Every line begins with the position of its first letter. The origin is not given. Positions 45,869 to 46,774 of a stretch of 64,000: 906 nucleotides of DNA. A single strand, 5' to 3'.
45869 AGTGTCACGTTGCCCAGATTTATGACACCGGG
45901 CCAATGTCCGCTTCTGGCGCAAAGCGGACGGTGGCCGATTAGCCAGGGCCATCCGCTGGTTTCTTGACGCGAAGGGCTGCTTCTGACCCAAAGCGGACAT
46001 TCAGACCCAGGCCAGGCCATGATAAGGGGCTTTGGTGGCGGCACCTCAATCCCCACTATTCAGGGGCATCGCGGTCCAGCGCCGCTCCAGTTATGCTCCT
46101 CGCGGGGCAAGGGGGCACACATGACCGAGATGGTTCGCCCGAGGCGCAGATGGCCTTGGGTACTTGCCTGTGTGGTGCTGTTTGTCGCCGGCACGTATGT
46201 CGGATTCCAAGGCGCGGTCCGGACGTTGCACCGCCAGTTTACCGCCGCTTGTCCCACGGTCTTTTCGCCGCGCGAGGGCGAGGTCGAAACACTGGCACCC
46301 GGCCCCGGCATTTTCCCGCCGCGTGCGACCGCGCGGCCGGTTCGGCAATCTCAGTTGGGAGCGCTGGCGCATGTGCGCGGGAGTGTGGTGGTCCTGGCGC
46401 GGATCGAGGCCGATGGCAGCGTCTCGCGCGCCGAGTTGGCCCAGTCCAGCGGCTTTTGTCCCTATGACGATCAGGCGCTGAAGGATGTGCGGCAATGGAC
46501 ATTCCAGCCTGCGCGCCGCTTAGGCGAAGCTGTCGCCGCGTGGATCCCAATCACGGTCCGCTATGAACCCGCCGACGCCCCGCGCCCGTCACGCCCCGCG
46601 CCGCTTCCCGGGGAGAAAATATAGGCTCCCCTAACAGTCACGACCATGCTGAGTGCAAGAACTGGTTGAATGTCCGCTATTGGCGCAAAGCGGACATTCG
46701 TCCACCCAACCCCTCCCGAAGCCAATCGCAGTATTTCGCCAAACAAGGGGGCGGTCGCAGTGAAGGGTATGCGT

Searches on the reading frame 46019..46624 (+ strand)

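Call 45: search_protein_families(library=pfam, proteins=[window:46019-46624:+], max_evalue=0.01)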
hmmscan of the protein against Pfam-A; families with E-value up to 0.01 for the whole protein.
window:46019-46624:+ (201 aa): 1 family
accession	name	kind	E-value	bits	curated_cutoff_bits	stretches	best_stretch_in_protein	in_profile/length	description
PF03544.19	TonB_C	-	2.5e-11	44.3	24.6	1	120-183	15-78/79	Gram-negative bacterial TonB protein C-terminal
